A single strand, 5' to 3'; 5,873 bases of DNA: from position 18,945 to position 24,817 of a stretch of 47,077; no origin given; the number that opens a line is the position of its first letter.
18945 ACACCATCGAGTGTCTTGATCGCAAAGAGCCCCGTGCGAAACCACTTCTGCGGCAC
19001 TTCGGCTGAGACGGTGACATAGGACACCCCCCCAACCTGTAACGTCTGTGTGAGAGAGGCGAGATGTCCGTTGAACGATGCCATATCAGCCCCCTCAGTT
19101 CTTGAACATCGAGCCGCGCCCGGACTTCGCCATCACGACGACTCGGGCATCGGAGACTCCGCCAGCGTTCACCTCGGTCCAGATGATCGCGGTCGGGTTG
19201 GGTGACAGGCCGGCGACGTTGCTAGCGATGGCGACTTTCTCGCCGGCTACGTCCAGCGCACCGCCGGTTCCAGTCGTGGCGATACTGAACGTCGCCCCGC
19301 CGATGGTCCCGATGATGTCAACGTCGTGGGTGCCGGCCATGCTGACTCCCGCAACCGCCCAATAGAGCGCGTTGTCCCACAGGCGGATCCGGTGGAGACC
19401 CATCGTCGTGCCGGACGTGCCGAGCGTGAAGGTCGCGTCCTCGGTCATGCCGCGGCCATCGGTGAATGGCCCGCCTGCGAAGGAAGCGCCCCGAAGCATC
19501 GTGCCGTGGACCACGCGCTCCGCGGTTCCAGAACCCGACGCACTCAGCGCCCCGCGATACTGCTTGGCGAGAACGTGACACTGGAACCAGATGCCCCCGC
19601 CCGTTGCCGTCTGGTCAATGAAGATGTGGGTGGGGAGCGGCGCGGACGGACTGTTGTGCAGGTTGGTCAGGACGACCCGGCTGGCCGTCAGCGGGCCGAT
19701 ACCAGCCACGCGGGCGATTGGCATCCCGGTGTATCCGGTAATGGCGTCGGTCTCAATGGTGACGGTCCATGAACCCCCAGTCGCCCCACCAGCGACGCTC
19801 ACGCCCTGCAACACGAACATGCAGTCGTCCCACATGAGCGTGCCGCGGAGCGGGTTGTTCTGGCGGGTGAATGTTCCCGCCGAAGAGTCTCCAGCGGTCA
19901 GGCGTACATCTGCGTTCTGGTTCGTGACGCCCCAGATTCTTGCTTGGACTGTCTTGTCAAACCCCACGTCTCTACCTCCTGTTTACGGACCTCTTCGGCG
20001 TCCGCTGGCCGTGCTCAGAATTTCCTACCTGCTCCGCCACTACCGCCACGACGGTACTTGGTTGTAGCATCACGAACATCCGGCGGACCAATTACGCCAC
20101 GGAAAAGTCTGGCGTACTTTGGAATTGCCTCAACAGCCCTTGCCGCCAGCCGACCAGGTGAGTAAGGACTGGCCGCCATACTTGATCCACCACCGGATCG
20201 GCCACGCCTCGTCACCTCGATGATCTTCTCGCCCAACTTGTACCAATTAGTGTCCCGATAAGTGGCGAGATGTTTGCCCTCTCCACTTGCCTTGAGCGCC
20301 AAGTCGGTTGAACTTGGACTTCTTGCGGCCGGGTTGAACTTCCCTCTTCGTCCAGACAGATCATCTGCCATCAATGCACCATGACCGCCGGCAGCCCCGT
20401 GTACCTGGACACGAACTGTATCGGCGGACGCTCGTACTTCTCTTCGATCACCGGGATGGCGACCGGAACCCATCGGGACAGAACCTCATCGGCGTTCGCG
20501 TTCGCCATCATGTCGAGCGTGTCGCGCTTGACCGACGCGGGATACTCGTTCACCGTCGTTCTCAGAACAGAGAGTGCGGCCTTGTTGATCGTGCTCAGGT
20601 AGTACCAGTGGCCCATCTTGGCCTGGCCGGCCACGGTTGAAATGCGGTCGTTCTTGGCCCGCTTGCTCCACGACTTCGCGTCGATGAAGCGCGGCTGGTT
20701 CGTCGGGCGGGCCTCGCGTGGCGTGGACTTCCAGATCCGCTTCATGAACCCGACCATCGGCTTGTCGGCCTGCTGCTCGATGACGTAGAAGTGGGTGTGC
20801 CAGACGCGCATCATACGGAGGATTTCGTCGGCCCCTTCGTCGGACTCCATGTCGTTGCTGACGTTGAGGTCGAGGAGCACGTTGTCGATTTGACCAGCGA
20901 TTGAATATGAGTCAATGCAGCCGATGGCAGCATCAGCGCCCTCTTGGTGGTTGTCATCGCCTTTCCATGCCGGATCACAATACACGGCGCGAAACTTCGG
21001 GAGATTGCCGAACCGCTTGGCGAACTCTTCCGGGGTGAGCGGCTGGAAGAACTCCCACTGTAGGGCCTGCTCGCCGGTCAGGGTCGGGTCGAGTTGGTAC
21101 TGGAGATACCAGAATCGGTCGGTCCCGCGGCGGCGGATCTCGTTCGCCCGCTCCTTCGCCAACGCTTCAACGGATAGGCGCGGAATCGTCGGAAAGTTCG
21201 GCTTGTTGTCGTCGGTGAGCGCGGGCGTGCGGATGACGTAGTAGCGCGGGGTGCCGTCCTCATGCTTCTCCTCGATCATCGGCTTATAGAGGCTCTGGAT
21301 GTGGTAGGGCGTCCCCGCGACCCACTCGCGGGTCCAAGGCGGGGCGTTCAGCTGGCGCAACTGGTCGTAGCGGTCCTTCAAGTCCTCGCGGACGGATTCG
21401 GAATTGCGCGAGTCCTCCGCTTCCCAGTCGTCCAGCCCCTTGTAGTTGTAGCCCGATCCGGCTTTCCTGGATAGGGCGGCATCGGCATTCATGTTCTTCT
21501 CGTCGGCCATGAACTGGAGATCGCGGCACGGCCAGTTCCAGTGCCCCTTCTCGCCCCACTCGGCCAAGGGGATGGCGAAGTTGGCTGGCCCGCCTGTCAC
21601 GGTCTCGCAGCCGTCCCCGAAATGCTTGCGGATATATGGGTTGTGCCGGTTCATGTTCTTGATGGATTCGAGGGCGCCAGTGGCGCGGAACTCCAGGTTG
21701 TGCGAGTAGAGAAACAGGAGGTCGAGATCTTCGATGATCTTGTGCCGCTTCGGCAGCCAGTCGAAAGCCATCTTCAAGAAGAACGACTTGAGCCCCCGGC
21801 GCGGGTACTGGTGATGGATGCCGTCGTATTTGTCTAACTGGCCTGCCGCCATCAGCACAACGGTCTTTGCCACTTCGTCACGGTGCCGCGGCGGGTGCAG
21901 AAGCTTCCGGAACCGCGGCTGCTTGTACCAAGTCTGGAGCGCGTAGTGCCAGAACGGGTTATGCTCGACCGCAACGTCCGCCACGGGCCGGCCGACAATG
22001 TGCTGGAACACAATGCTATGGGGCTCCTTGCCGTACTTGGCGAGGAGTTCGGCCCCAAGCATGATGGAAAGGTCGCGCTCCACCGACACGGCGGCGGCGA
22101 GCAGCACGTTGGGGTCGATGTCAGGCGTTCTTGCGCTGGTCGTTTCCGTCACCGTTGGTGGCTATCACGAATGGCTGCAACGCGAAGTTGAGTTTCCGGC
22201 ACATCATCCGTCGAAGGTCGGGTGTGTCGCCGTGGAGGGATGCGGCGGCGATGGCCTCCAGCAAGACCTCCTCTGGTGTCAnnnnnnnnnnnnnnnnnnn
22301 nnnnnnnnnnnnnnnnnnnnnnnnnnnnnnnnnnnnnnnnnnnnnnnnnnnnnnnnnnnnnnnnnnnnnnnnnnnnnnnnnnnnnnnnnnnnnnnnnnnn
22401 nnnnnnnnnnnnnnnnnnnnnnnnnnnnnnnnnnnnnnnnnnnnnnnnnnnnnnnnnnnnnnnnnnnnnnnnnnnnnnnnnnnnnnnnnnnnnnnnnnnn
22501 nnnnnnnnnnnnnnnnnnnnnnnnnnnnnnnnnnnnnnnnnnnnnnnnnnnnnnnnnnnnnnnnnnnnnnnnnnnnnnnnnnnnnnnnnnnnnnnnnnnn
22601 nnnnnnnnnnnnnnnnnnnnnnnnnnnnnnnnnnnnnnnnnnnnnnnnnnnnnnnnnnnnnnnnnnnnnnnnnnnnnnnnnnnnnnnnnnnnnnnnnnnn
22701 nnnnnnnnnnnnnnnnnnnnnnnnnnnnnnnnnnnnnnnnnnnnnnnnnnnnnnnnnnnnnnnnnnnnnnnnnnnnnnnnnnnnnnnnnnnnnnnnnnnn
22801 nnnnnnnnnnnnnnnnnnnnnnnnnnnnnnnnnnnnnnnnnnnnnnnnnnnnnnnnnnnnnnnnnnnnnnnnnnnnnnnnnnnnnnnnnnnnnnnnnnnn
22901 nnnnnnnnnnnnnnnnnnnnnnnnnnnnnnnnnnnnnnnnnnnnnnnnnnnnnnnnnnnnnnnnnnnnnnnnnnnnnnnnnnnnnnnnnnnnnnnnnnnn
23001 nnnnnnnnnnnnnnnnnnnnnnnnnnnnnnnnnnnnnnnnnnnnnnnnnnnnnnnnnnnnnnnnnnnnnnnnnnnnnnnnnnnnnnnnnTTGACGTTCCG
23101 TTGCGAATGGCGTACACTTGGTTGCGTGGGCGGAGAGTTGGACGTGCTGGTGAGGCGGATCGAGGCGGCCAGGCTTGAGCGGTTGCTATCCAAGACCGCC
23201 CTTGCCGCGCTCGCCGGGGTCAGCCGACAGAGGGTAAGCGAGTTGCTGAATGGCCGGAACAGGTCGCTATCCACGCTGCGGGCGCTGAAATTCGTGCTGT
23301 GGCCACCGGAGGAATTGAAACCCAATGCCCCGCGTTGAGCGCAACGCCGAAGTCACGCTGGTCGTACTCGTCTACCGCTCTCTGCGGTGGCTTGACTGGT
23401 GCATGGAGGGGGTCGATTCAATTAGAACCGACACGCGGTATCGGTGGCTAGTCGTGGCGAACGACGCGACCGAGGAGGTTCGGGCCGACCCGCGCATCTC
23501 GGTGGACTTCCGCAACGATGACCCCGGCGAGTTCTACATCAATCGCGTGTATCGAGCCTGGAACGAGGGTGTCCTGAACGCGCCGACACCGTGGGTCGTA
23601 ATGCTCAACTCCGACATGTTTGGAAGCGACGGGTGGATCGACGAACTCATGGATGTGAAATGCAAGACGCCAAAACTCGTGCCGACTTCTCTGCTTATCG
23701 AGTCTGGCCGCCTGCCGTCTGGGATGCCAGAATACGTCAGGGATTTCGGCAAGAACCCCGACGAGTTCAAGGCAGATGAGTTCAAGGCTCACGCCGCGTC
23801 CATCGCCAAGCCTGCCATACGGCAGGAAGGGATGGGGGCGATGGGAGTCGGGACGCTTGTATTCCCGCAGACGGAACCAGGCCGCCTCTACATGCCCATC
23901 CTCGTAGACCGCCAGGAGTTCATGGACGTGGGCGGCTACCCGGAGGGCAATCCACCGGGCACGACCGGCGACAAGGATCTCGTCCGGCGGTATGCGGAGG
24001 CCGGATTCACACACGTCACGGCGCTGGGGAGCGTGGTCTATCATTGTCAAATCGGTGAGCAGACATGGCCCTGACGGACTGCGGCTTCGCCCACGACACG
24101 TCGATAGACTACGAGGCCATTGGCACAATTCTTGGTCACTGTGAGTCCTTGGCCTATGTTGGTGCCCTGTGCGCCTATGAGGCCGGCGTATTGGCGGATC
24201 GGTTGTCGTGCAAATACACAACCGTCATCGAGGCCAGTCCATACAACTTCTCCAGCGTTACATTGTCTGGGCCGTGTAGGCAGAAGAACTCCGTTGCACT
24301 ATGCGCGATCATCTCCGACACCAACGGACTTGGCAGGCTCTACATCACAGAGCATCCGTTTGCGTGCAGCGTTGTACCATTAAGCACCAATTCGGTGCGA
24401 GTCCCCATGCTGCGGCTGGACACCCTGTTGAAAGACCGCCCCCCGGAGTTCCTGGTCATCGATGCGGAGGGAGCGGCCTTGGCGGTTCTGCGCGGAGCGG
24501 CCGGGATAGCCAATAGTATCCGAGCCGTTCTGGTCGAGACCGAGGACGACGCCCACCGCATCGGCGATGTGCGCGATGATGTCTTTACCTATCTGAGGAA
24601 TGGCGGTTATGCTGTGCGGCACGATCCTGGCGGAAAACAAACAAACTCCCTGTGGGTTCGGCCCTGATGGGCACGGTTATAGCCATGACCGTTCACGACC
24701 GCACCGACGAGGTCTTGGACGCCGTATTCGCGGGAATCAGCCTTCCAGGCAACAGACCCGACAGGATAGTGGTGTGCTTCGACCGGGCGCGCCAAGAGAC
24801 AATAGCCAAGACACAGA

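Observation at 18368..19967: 'IGGATF' paralog family: four copies of a ~120-aa domain in three tandem genes between terminase and portal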

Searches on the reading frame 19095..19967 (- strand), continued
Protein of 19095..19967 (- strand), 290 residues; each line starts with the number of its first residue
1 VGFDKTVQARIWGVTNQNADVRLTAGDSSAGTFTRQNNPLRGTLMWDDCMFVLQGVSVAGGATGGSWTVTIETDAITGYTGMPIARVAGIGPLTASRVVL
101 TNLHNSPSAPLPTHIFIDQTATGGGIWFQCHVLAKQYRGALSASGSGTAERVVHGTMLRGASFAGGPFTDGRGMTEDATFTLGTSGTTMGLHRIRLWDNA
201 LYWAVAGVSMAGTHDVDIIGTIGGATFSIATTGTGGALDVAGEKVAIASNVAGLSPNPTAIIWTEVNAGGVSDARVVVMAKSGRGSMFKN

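Call 103: find_related_loci(query=A1, collection=metagenome_contigs, flank=3000)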
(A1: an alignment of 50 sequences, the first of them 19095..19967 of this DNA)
Query A1 (290 aa) in metagenome_contigs; peptide patterns used: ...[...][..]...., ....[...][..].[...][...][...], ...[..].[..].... (x = any residue, [..] = any of these).
146 stretches matched a pattern; 48 encode a relative of the query (tblastn E <= 1e-3); 48 distinct loci.
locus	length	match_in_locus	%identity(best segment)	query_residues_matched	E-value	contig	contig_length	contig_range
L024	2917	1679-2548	73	1-290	9e-152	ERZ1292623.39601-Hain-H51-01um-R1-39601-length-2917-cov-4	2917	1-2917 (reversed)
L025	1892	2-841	75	7-289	8e-151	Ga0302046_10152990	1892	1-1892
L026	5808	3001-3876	69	1-290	1e-132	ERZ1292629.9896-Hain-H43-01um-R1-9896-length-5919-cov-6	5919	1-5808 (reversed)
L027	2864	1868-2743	69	1-290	4e-138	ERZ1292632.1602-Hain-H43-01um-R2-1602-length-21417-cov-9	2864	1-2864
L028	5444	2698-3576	69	1-290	9e-133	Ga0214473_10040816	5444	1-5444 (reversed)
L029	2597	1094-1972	68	1-290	1e-138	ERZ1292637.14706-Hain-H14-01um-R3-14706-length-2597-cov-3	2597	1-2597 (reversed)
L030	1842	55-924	67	3-290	4e-140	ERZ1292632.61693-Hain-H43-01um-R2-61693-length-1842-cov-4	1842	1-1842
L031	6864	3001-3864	67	1-290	2e-127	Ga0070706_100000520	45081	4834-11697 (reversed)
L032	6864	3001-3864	66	1-290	3e-127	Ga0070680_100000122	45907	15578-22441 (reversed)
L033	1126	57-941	65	3-290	2e-137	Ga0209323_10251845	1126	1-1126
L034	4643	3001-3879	65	1-290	2e-123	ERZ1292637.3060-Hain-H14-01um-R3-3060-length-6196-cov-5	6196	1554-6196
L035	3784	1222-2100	65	1-290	1e-125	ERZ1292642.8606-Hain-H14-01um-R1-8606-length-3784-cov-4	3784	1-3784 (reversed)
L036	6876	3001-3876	63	1-290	1e-121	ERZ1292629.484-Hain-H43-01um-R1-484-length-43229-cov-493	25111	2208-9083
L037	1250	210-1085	64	1-289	9e-132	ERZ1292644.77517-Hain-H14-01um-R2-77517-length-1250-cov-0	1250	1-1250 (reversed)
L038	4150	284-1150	65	1-289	9e-121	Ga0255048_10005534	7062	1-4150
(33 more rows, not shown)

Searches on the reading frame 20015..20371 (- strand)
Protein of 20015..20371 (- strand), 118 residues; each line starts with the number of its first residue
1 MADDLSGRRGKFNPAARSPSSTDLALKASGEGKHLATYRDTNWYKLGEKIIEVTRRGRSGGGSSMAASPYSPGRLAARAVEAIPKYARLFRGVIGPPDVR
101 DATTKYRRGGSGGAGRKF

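Call 64: search_protein_families(library=pfam, proteins=[window:20015-20371:-], max_evalue=0.01)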
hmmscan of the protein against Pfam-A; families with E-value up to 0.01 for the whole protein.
window:20015-20371:- (118 aa): 0 families

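Call 80: search_protein_families(library=ncbifam, proteins=[window:20015-20371:-], max_evalue=0.1)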
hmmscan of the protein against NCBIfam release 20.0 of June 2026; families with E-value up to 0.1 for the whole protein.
window:20015-20371:- (118 aa): 1 family
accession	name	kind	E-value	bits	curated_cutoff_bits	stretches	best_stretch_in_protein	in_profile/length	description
NF011912.0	PRK15385.1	equivalog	0.068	12.5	255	1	63-83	53-73/231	MgtC family protein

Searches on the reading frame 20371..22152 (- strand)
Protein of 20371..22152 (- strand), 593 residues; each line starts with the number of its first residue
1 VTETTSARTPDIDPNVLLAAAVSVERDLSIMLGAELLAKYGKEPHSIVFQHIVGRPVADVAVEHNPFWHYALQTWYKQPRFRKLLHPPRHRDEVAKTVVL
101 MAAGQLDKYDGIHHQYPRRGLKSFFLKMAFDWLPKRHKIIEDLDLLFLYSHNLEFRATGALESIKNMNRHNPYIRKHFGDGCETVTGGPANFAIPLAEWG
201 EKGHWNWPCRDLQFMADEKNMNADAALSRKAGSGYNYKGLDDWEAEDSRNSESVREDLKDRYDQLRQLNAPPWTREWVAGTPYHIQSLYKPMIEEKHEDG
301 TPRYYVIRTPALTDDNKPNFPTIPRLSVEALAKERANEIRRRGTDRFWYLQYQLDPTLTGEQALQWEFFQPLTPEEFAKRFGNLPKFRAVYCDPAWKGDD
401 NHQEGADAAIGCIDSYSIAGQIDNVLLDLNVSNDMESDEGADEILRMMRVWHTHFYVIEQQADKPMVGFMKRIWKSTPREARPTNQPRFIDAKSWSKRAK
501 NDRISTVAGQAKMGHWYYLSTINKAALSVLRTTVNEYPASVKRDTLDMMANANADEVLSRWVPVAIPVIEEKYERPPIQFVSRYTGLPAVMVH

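Call 6: search_protein_families(library=pfam, proteins=[window:20371-22152:-], max_evalue=1)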
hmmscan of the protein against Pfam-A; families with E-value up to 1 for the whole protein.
window:20371-22152:- (593 aa): 0 families

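Call 7: search_protein_families(library=phrogs, proteins=[window:20371-22152:-], max_evalue=1)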
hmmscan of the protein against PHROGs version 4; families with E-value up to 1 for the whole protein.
window:20371-22152:- (593 aa): 1 family
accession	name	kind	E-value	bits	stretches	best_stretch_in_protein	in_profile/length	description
phrog_38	-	head and packaging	1.7e-20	74.3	1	231-552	399-699/760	terminase large subunit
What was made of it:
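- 20371..22152 (-): Context: large terminase, upstream boundary of the module. phrog_38 E 1.7e-20 (call 7).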

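Call 52: search_dna_similar(query=window:20371-22152:-, collection=phages, mode=protein, max_evalue=0.001, max_rows=25)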
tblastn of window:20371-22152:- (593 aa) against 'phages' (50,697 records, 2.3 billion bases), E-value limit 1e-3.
No match.

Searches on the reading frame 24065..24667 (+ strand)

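Call 64: search_protein_families(library=pfam, proteins=[window:24065-24667:+], max_evalue=0.01)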
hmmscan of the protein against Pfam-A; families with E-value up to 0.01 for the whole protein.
window:24065-24667:+ (200 aa): 1 family
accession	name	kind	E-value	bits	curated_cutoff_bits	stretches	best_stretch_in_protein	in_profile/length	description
PF05050.19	Methyltransf_21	-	7.8e-09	36.3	22.7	1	107-182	91-171/173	Methyltransferase FkbM domain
